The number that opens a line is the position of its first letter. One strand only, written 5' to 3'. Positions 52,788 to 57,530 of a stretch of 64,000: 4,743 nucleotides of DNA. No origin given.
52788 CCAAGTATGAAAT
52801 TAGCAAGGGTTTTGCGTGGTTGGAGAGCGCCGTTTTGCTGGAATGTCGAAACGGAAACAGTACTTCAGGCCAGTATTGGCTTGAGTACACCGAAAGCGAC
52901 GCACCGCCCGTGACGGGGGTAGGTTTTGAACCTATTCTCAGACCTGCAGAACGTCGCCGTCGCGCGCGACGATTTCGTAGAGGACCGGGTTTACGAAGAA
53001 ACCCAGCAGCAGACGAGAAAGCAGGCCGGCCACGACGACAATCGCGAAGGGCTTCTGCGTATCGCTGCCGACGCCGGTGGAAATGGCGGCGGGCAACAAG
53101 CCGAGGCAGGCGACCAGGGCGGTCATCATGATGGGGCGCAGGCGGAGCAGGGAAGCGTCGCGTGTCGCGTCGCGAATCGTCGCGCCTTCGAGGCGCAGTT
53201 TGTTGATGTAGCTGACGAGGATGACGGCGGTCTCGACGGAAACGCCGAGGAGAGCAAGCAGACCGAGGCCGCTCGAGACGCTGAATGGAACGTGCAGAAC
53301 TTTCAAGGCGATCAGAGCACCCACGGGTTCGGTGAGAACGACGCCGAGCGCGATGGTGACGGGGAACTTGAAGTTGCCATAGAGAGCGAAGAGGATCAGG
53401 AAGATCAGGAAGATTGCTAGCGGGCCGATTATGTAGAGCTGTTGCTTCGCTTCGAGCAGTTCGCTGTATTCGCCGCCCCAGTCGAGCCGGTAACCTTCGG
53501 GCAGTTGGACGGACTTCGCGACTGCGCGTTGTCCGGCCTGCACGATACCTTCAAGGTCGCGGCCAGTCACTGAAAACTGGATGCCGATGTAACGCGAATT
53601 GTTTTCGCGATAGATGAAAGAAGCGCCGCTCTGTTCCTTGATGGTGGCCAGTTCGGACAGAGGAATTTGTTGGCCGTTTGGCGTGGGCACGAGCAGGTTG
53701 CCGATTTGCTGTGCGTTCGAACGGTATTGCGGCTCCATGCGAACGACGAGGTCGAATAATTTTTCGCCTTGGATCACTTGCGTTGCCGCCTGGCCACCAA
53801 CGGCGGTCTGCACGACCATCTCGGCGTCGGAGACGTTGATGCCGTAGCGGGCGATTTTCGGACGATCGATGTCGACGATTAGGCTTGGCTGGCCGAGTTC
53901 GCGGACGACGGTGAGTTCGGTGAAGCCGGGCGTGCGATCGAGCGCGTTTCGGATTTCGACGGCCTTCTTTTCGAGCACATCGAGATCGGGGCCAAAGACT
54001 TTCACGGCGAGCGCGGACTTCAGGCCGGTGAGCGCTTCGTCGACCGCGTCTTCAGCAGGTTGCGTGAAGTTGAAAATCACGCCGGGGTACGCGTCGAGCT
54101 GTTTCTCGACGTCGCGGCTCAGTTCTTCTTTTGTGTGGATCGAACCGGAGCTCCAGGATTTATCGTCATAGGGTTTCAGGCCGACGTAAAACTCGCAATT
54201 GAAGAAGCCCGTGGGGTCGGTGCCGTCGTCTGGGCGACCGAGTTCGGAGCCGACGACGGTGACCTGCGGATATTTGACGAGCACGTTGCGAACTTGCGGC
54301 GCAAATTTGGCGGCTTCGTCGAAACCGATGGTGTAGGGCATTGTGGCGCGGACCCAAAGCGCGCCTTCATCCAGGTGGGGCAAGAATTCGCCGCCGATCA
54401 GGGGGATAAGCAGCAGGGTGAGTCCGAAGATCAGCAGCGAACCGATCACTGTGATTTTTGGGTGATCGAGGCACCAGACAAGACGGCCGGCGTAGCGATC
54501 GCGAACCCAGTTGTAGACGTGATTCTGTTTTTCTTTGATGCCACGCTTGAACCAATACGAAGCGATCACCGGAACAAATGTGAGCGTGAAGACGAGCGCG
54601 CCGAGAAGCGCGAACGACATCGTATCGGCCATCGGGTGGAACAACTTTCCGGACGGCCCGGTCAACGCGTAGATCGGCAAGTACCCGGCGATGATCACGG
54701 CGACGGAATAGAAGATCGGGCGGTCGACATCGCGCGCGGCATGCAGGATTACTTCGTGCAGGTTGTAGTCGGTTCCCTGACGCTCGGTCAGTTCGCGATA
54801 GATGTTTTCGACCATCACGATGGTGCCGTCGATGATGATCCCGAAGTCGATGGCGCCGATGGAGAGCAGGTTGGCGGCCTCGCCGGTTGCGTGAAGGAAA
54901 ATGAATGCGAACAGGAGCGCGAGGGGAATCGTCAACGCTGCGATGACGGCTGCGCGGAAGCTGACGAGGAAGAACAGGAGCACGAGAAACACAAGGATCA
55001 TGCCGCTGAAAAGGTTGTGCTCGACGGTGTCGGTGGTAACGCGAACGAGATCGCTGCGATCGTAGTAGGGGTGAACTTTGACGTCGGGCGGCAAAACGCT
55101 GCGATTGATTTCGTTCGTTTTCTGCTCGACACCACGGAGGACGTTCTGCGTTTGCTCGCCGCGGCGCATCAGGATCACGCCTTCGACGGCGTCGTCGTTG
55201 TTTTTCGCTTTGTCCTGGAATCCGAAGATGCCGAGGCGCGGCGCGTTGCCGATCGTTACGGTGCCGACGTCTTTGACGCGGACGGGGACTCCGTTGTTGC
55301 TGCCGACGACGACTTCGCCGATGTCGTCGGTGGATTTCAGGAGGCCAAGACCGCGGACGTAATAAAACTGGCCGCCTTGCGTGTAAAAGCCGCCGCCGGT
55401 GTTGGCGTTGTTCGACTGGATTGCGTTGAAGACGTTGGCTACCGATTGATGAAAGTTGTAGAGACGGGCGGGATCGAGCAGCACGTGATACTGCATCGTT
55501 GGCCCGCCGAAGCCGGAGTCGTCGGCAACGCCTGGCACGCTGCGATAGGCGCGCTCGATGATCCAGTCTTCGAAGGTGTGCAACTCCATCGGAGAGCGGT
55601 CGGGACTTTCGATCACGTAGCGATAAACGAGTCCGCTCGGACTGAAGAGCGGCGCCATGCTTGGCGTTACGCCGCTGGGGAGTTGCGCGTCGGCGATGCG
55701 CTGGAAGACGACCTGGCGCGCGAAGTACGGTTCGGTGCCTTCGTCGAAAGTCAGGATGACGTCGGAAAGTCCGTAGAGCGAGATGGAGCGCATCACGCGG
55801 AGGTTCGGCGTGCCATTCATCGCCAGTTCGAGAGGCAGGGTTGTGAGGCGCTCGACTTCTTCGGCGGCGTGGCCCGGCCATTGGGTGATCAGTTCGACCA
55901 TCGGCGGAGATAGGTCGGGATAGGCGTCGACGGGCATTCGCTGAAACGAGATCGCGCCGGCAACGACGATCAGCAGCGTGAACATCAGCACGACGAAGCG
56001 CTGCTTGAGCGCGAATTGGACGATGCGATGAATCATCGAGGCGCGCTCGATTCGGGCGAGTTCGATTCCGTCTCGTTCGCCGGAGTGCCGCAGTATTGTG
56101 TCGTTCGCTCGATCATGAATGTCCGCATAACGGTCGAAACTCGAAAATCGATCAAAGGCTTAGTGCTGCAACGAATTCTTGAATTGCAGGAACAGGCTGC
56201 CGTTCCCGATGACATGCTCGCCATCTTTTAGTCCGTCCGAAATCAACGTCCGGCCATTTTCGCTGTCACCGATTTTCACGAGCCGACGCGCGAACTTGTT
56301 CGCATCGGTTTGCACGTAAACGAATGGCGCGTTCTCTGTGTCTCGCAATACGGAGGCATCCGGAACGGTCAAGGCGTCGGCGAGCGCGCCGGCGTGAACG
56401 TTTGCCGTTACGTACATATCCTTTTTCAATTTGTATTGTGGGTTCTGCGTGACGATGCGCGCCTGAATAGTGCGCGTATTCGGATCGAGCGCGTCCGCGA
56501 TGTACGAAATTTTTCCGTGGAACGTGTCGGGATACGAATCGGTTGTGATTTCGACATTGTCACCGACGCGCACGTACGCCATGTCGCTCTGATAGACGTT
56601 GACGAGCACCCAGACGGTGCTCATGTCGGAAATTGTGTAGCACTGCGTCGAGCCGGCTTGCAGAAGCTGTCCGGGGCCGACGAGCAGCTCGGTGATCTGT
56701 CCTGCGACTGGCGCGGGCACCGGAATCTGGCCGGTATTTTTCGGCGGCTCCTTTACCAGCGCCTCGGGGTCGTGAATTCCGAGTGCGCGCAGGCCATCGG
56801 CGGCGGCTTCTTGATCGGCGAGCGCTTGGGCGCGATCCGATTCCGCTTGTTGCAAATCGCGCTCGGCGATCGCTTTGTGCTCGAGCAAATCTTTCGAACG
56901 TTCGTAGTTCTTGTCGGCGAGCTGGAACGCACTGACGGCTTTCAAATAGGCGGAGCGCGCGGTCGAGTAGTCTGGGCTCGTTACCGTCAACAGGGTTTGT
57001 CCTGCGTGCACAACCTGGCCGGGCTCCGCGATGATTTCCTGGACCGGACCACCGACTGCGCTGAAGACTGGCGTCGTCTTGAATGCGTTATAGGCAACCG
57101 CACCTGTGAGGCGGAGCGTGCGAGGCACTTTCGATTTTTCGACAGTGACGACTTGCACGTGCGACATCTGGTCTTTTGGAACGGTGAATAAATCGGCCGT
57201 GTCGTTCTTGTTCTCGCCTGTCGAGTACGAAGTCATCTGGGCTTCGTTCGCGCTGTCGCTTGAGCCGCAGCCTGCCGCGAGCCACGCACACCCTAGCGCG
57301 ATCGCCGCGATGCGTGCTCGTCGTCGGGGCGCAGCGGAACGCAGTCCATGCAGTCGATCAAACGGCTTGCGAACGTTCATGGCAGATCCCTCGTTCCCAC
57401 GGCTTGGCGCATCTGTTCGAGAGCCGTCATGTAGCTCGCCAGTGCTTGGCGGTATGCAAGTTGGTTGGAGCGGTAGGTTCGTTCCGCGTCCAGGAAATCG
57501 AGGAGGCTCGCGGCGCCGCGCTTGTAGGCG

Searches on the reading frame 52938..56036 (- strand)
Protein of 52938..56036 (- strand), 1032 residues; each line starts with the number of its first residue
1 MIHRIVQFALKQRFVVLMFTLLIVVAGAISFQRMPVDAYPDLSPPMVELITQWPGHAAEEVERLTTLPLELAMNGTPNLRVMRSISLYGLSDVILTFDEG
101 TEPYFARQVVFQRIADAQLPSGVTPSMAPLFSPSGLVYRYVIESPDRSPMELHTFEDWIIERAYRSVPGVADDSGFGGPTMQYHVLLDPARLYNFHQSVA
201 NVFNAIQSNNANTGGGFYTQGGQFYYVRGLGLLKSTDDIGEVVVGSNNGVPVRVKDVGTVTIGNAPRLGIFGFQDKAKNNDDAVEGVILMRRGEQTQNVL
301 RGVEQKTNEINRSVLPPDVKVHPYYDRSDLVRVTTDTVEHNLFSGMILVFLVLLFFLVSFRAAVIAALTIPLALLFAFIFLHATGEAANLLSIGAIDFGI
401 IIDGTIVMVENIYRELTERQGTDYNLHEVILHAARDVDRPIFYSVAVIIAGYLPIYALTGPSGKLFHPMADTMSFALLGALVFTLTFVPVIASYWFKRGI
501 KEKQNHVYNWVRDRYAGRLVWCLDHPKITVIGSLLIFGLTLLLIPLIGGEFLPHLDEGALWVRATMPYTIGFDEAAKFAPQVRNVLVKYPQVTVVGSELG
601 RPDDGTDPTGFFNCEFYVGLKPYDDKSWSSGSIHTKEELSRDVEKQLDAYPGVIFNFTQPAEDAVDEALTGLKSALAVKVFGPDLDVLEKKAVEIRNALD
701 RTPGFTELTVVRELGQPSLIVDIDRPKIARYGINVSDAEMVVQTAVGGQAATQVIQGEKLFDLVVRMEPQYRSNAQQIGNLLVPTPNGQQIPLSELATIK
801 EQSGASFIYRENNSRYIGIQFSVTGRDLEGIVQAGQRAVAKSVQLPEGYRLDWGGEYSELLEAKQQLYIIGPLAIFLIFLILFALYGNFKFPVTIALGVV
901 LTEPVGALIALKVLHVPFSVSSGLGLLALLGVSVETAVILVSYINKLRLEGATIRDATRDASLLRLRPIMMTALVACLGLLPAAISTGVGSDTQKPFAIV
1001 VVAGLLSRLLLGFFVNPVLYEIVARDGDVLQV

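Call 71: search_protein_families(library=pfam, proteins=[window:52938-56036:-], max_evalue=0.00001)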
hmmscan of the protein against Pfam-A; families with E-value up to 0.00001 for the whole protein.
window:52938-56036:- (1032 aa): 1 family
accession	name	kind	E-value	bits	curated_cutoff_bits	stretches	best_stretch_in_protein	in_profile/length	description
PF00873.25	ACR_tran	-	2.1e-257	857.2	28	1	5-1023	1-1020/1021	AcrB/AcrD/AcrF family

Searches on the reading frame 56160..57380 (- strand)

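Call 71: search_protein_families(library=pfam, proteins=[window:56160-57380:-], max_evalue=0.00001)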
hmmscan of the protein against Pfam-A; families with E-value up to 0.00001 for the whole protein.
window:56160-57380:- (406 aa): 2 families
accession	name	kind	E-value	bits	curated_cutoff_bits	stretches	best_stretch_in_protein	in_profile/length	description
PF16576.10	HlyD_D23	-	1.1e-48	165.8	30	1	86-324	3-214/214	Barrel-sandwich domain of CusB or HlyD membrane-fusion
PF13437.12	HlyD_3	-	2e-20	74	22.2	1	222-315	3-97/106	HlyD family secretion protein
